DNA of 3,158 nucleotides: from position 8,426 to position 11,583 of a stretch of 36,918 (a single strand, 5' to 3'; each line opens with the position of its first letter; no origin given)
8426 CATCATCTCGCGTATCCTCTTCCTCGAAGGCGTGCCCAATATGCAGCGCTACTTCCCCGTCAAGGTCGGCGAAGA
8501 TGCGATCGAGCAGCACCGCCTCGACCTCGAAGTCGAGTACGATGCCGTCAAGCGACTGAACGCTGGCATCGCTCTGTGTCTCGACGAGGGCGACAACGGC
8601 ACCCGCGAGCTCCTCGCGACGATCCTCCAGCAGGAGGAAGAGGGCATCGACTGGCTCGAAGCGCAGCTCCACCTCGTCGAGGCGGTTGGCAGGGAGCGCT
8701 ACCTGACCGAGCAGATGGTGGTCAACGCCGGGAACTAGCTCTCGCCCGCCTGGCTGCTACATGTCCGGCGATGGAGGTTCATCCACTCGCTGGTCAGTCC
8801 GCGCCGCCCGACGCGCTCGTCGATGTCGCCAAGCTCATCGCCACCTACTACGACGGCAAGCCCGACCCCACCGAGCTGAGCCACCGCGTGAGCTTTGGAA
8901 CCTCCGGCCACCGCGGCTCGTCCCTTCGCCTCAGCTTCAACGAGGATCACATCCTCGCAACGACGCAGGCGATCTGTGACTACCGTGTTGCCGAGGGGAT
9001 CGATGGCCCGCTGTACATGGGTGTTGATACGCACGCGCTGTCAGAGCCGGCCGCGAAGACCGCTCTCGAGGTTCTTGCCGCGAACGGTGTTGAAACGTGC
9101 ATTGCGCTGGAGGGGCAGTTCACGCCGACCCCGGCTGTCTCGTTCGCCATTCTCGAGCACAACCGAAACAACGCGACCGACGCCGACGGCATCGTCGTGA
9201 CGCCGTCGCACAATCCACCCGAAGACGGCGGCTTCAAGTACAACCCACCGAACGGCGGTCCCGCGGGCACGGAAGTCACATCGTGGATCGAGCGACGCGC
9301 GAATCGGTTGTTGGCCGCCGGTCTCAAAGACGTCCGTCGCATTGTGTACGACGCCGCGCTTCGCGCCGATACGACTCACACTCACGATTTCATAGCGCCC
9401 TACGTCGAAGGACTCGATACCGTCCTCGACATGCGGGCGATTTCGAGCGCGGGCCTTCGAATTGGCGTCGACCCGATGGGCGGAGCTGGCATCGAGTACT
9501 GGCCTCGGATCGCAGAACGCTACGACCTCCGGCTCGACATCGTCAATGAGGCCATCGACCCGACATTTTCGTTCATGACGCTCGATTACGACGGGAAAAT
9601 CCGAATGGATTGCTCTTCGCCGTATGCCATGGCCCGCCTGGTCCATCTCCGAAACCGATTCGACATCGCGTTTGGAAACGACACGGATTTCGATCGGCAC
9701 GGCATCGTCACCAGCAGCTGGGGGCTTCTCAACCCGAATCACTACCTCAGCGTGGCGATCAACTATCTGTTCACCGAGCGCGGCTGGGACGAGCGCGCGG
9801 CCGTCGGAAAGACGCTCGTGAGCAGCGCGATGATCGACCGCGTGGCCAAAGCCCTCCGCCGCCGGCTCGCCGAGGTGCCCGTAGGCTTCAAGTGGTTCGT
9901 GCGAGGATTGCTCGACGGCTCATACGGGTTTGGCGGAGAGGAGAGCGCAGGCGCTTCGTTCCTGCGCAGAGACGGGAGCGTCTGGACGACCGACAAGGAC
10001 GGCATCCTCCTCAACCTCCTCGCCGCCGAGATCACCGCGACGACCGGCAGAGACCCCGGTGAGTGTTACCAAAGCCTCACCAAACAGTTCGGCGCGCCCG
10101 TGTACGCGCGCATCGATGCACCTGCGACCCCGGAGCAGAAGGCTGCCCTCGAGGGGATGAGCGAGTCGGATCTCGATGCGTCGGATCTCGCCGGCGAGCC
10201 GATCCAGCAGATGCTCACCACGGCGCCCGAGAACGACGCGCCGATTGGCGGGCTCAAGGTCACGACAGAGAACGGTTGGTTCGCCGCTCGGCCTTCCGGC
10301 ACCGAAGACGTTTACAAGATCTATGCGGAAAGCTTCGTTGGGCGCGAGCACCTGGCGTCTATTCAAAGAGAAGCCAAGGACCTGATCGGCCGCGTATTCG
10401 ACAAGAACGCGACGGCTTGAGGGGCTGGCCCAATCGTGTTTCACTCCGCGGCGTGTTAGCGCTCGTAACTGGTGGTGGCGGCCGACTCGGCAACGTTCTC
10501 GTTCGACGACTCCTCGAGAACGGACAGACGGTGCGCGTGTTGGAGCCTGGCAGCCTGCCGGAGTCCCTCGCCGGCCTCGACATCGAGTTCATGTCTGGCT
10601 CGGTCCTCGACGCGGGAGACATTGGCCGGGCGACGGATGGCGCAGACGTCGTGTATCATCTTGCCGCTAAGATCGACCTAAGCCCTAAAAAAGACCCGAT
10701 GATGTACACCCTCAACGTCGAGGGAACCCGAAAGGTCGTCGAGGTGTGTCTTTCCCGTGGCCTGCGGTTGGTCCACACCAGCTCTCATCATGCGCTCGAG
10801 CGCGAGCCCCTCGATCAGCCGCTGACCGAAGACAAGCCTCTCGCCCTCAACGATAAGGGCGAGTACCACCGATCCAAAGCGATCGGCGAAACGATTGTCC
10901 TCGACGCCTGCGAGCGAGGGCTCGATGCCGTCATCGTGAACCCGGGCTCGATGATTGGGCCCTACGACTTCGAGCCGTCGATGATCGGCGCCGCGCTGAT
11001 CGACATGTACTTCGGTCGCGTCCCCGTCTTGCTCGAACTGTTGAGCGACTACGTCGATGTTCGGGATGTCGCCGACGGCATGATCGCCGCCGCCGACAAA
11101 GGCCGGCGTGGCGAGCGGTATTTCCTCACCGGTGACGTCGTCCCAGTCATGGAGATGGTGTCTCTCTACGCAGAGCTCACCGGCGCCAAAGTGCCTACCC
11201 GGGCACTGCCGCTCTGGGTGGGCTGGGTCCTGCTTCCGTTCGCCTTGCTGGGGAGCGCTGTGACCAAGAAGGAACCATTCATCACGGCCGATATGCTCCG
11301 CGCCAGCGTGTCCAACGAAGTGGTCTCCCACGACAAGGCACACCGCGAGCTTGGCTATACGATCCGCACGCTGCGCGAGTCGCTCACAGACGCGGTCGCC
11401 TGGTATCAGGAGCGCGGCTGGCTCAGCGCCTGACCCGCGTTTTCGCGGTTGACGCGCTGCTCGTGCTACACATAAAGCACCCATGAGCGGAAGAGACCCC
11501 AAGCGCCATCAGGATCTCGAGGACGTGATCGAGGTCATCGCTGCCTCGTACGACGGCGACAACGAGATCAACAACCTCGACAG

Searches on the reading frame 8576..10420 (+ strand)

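Call 23: search_protein_families(library=pfam, proteins=[window:8576-10420:+])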
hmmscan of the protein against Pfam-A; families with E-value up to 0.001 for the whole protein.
window:8576-10420:+ (614 aa): 4 families
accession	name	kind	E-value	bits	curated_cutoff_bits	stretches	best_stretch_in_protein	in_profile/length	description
PF02878.22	PGM_PMM_I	-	1.7e-30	105.9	22.5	1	105-244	2-133/138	Phosphoglucomutase/phosphomannomutase, alpha/beta/alpha domain I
PF02880.22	PGM_PMM_III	-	3.5e-27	95.3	20.7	1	386-504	1-114/115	Phosphoglucomutase/phosphomannomutase, alpha/beta/alpha domain III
PF02879.22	PGM_PMM_II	-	9.5e-13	49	29.3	1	275-379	2-100/103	Phosphoglucomutase/phosphomannomutase, alpha/beta/alpha domain II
PF00408.26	PGM_PMM_IV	-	9.3e-08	32.5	23.1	1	554-600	20-65/68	Phosphoglucomutase/phosphomannomutase, C-terminal domain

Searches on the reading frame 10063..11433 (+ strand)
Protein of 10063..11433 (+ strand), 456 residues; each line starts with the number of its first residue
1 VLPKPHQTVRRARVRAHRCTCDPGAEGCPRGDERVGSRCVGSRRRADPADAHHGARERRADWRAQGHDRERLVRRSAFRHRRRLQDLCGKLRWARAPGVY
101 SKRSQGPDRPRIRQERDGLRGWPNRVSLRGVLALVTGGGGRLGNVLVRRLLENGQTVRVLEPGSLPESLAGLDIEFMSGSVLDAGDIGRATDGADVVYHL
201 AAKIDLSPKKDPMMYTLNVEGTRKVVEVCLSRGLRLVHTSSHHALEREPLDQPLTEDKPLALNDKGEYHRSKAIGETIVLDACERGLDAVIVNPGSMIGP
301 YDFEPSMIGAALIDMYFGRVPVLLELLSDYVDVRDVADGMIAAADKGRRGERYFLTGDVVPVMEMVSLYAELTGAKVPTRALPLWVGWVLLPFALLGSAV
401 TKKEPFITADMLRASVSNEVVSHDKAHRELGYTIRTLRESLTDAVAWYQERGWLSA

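Call 23: search_protein_families(library=pfam, proteins=[window:10063-11433:+])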
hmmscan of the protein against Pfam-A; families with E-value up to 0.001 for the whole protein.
window:10063-11433:+ (456 aa): 8 families
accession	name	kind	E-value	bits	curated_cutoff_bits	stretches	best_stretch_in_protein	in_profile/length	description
PF01370.27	Epimerase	-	4e-30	105.4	20.9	1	133-353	1-237/240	NAD dependent epimerase/dehydratase family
PF01073.25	3Beta_HSD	-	4.6e-21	75.5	22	1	134-286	1-164/280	3-beta hydroxysteroid dehydrogenase/isomerase family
PF07993.18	NAD_binding_4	-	4.3e-16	59.3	20.1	1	182-306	77-212/258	Male sterility protein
PF16363.11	GDP_Man_Dehyd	-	5.1e-12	46.3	27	1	134-435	1-322/332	GDP-mannose 4,6 dehydratase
PF04321.23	RmlD_sub_bind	-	1.8e-09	37.6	27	1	134-285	4-142/287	RmlD substrate binding domain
PF13460.12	NAD_binding_10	-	3.7e-09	37.2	27.2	1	137-297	1-146/184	NAD(P)H-binding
PF05368.20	NmrA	-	0.00024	21.2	27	0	134-202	6-78/298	NmrA-like family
PF02719.21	Polysacc_synt_2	-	0.00077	19.2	20.2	0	134-240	2-127/293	Polysaccharide biosynthesis protein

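Call 68: search_protein_families(library=ncbifam, proteins=[window:10063-11433:+], max_evalue=0.00001)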
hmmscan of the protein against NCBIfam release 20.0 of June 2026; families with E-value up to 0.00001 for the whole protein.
window:10063-11433:+ (456 aa): 12 families
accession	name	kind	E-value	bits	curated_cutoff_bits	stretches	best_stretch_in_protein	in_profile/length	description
TIGR03466.1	HpnA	hypoth_equivalog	5.2e-71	239.2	367.65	1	133-452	3-325/327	hopanoid-associated sugar epimerase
NF052578.1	StrlDmthSdmBMthl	equivalog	2.9e-54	185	600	1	133-453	3-327/328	sterol demethylase protein SdmB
NF042422.1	oxyalk_red_OleD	equivalog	9.4e-22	77.8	580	1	134-435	4-314/329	2-alkyl-3-oxoalkanoate reductase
NF042423.1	oxyalk_red_Shew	equivalog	8.1e-21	74.4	580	1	133-341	11-218/331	2-alkyl-3-oxoalkanoate reductase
TIGR01181.1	dTDP_gluc_dehyt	equivalog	7.6e-16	58.1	365.1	1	134-453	3-316/321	dTDP-glucose 4,6-dehydratase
TIGR01746.1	Thioester-redct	subfamily_domain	8.3e-16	58.2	213.35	1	189-371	84-279/371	thioester reductase domain-containing protein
TIGR01179.1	galE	equivalog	2.2e-13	49.8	262.3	1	134-284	3-161/332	UDP-glucose 4-epimerase GalE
TIGR04180.1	EDH_00030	hypoth_equivalog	4.8e-11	42.3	475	1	134-346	2-227/297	NAD-dependent 4,6-dehydratase LegB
NF043036.1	ErythonDh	equivalog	1.1e-09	38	325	1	134-286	4-167/321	D-erythronate dehydrogenase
NF004520.0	PRK05865.1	equivalog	9.4e-08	30.4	1509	1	135-252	5-106/854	sugar epimerase family protein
NF041293.1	G6PDh_Azf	equivalog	3.9e-07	29.7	400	1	134-246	6-120/252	NAD-dependent glucose-6-phosphate dehydrogenase Azf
TIGR01214.1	rmlD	equivalog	2.1e-06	27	224.05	1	134-285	3-141/285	dTDP-4-dehydrorhamnose reductase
